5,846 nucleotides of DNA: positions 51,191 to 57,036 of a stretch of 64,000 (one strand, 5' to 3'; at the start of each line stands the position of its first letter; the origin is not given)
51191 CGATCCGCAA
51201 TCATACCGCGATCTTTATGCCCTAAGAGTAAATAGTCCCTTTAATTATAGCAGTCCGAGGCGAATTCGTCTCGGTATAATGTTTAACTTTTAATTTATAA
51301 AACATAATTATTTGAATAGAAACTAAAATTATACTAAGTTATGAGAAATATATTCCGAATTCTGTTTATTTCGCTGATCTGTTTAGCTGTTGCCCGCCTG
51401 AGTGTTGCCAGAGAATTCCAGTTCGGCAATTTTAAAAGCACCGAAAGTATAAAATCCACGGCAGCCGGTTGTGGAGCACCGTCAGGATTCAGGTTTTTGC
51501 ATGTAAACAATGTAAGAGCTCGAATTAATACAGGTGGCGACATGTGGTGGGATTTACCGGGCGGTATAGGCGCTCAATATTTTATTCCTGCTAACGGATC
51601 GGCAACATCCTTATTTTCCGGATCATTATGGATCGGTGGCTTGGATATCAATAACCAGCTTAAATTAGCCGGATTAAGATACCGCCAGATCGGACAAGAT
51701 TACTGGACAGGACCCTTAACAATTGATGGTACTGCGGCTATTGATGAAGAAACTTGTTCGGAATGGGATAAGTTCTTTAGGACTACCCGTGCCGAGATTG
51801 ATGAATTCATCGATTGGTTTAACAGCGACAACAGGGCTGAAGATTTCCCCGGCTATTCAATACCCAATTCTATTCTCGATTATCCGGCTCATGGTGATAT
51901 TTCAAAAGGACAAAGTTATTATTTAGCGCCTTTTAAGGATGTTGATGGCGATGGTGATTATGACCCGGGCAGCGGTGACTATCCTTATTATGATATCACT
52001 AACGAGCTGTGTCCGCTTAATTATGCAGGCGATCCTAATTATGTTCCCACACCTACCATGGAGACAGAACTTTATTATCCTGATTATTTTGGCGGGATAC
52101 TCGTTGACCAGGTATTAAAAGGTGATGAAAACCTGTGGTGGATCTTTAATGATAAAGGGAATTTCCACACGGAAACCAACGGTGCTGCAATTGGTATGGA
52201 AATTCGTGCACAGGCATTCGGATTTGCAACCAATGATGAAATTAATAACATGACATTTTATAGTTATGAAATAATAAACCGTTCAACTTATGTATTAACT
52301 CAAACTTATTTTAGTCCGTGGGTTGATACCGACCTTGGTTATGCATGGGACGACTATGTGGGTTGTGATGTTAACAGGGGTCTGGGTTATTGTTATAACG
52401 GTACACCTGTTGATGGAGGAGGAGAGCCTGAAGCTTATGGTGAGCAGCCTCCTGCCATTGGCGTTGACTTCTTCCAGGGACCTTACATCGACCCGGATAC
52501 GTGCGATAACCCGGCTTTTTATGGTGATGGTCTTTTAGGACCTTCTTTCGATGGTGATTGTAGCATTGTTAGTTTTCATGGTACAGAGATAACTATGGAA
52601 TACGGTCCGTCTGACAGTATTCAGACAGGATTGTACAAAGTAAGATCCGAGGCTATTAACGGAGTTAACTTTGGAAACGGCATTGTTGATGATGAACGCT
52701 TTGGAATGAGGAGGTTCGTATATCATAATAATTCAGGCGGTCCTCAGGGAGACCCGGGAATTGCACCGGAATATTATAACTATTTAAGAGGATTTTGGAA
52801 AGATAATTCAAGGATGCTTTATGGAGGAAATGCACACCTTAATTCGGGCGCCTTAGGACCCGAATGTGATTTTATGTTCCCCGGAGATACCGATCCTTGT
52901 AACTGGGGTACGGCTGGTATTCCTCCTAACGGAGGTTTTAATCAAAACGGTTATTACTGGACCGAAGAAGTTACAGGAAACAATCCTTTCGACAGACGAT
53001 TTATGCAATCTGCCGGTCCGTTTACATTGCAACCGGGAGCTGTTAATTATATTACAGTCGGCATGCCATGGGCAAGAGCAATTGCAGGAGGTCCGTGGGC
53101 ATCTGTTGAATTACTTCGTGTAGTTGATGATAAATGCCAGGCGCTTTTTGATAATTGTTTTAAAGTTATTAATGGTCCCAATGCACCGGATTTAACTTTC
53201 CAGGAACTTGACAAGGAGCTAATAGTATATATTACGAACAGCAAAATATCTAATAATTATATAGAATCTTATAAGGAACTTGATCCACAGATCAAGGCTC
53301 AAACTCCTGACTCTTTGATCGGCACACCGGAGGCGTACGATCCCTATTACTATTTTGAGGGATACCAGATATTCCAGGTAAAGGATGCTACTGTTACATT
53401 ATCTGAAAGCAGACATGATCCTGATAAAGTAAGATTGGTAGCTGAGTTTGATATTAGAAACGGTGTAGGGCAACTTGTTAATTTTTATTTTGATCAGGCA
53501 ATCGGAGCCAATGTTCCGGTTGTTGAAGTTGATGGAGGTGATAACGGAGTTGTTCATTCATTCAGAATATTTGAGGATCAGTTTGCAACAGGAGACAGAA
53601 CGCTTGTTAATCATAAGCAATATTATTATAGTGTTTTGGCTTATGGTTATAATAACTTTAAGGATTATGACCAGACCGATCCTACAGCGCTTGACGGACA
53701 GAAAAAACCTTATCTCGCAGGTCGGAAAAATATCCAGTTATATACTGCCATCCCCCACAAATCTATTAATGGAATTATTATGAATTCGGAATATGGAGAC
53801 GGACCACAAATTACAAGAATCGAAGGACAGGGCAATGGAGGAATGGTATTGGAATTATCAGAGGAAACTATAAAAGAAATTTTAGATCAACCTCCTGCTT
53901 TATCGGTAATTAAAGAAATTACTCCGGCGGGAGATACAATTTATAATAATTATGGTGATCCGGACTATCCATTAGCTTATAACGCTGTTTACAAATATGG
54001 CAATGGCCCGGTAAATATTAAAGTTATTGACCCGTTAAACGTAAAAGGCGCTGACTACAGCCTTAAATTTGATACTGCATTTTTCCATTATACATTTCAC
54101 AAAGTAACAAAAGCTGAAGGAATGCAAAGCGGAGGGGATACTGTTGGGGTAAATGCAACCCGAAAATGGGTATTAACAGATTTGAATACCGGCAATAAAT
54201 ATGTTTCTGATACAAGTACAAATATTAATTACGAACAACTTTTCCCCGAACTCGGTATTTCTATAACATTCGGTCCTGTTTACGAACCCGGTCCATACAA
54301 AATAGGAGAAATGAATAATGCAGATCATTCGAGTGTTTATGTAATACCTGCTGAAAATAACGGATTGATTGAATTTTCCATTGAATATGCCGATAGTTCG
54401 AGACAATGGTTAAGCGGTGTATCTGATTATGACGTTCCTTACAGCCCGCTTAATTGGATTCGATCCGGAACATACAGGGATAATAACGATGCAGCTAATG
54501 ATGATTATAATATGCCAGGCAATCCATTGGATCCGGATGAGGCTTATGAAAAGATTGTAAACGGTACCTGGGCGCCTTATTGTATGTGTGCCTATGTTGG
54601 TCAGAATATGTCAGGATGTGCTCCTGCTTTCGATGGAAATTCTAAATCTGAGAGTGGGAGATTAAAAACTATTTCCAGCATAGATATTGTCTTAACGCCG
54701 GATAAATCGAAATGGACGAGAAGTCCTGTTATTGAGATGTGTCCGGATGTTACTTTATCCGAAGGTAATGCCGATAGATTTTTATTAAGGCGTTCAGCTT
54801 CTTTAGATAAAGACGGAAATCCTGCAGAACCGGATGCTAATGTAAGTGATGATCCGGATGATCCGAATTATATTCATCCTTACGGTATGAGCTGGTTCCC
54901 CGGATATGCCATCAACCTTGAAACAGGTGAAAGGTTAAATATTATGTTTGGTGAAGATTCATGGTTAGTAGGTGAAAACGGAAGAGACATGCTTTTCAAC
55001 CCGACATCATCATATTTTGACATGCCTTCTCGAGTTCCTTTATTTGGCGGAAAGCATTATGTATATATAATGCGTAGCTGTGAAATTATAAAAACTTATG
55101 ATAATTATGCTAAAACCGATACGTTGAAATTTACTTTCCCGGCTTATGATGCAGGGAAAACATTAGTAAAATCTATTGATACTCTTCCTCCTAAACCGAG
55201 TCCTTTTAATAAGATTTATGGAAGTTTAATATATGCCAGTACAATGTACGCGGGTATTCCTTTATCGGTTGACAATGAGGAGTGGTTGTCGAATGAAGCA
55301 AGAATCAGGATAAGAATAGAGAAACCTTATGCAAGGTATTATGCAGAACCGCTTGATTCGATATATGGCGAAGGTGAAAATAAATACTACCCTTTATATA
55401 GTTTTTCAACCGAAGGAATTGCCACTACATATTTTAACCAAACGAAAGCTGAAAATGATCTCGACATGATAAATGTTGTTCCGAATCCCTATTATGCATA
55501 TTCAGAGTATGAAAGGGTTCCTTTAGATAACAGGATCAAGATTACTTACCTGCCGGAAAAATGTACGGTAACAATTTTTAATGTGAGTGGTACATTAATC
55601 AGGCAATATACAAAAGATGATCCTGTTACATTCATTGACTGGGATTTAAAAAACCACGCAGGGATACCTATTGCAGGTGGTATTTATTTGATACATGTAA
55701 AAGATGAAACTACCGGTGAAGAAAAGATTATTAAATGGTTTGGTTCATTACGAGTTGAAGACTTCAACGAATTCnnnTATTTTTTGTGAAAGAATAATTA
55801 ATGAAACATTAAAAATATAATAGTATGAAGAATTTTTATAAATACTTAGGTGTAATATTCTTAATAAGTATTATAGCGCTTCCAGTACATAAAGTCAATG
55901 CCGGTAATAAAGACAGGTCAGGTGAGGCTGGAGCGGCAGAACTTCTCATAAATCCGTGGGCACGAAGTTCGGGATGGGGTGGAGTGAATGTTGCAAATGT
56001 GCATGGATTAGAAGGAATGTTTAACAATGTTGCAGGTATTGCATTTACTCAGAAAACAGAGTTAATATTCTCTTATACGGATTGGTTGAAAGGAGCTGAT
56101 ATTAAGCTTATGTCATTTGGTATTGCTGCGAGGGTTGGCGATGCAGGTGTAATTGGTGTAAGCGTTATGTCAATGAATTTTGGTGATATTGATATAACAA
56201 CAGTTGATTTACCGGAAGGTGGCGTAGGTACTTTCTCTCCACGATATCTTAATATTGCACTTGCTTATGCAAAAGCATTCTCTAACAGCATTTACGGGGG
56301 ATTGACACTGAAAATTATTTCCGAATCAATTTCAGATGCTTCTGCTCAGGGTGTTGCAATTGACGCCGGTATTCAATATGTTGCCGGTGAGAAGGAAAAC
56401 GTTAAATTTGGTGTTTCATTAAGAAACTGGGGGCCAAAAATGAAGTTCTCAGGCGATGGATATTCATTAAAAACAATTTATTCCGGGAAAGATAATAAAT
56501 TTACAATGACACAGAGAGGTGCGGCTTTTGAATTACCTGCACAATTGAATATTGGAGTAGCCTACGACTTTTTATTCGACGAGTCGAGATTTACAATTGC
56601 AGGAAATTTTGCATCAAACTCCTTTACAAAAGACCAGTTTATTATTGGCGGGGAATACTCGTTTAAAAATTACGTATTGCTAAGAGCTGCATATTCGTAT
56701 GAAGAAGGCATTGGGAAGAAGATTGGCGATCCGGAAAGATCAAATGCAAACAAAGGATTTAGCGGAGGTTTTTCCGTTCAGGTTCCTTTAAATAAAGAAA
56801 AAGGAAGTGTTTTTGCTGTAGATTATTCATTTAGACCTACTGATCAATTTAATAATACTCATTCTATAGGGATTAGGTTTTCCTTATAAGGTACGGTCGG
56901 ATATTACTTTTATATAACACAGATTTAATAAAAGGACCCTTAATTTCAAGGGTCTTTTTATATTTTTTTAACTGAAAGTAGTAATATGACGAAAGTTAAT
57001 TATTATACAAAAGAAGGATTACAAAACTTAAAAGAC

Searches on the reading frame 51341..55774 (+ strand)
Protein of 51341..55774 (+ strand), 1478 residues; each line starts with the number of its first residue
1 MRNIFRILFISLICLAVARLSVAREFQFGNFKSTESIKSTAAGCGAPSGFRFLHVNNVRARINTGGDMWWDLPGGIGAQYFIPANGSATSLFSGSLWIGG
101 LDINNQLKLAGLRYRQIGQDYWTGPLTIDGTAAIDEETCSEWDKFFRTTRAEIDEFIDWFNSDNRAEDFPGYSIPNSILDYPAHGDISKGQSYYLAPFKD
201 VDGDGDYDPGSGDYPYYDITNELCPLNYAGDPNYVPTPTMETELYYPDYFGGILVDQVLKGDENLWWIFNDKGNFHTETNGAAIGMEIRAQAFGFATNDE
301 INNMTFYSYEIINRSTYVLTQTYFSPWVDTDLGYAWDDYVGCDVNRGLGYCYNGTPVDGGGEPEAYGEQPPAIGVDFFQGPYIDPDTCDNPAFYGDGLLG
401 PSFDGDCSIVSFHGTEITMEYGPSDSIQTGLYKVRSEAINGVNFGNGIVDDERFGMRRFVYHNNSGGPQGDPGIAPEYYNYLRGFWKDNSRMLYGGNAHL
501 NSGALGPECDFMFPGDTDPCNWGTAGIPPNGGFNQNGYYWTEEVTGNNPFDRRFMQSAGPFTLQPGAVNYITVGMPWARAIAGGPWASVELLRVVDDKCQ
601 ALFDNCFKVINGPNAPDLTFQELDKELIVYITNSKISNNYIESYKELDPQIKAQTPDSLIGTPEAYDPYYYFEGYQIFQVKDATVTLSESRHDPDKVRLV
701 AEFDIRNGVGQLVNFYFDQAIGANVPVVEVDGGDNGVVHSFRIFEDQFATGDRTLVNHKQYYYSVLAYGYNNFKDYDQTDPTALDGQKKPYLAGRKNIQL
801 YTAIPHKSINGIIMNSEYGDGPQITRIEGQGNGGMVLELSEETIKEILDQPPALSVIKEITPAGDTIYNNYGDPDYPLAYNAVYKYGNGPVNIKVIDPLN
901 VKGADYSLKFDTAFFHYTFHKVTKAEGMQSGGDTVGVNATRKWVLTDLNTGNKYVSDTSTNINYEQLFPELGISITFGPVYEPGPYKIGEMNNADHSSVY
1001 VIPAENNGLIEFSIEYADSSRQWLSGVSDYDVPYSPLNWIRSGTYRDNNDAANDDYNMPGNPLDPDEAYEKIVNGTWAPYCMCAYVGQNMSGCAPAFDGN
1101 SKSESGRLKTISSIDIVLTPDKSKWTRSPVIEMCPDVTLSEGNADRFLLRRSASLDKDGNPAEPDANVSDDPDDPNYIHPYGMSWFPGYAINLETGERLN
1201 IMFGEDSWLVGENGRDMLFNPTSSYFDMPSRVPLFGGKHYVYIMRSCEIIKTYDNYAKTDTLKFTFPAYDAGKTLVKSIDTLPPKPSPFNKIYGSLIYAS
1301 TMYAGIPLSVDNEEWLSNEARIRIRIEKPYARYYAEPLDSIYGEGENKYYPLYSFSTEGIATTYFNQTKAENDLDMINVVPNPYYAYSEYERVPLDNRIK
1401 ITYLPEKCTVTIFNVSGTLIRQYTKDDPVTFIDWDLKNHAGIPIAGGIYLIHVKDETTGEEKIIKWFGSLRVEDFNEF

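Call 18: search_protein_families(library=pfam, proteins=[window:51341-55774:+], max_evalue=0.001)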
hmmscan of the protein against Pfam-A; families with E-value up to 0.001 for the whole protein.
window:51341-55774:+ (1478 aa): 0 families

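Call 56: search_protein_families(library=ncbifam, proteins=[window:51341-55774:+], max_evalue=0.01)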
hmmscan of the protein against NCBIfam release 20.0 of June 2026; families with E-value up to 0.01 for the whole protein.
window:51341-55774:+ (1478 aa): 2 families
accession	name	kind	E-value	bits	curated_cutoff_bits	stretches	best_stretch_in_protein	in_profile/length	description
NF052228.1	T9SS_PorZ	equivalog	1.5e-08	33.6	260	1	1357-1465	653-752/757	type IX secretion system anionic LPS delivery protein PorZ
TIGR04183.1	Por_Secre_tail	domain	0.00028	20.8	23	1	1401-1465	14-71/72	T9SS type A sorting domain-containing protein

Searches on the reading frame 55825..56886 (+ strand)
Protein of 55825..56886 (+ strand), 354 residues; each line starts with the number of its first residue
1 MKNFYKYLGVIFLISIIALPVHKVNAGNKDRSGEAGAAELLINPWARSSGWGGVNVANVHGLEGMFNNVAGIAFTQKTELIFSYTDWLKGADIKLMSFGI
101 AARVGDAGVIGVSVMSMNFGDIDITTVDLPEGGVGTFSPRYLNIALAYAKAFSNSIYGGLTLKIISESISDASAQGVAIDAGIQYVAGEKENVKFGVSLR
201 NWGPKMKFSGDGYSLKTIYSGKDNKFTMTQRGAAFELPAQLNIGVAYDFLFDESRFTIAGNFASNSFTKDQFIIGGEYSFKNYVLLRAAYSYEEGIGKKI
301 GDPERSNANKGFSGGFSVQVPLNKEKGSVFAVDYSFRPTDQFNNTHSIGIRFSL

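Call 18: search_protein_families(library=pfam, proteins=[window:55825-56886:+], max_evalue=0.001)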
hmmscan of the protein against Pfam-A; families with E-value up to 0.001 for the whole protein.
window:55825-56886:+ (354 aa): 2 families
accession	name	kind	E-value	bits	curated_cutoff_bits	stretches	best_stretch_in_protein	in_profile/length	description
PF19572.5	PorV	-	1.2e-05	25.4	27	1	35-254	11-224/243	Type IX secretion system protein PorV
PF11751.14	PorP_SprF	-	0.00039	20.5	22.3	1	135-324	75-258/273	Type IX secretion system membrane protein PorP/SprF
